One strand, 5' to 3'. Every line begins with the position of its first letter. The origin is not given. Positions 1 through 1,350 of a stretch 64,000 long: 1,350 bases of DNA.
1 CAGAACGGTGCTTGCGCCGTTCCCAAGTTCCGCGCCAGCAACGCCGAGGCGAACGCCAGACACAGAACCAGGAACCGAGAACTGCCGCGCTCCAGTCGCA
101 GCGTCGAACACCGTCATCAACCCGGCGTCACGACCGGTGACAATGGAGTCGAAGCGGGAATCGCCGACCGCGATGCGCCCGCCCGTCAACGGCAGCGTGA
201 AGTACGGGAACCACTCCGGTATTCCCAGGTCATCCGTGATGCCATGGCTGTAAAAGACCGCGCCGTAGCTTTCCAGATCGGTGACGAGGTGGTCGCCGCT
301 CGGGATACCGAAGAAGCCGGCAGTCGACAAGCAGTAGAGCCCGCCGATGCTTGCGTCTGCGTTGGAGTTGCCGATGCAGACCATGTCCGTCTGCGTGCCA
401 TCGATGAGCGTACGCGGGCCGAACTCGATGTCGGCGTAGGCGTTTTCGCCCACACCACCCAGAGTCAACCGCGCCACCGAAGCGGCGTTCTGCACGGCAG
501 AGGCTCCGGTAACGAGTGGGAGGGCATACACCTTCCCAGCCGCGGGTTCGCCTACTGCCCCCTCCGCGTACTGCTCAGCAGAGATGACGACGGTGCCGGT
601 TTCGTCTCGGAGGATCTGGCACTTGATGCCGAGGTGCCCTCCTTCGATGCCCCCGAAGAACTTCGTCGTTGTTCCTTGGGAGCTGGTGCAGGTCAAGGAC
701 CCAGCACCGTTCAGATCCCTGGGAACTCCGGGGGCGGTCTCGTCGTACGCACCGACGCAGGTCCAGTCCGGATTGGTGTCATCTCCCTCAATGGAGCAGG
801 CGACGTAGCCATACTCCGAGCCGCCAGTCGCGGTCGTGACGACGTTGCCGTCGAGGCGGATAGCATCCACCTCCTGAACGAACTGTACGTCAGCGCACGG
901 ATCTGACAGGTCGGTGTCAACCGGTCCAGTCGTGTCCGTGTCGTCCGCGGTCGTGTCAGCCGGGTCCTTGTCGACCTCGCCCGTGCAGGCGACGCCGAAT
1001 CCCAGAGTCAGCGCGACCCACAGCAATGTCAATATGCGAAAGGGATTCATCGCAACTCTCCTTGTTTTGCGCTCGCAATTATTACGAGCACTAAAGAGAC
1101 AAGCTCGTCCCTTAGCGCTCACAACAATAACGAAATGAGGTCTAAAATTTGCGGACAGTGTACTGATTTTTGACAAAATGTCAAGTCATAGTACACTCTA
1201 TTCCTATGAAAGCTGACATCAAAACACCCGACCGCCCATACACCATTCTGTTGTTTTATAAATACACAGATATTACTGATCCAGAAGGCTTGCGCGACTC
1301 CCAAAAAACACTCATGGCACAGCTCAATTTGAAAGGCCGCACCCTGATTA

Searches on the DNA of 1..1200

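Call 72: search_rna_families(source=window, start=1, end=1200, threshold=evalue, max_evalue=1)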
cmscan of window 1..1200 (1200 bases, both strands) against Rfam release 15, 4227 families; matches with E-value up to 1: 2.
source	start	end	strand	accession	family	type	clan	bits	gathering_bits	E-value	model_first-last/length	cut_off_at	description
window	21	72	-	RF02025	mir-3017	Gene; miRNA;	-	24.8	51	0.045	1-70/70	no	mir-3017 microRNA precursor family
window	1069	1139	-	RF04113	MIR1523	Gene; miRNA;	-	22.7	96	0.11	1-92/92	no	MIR1523 microRNA precursor family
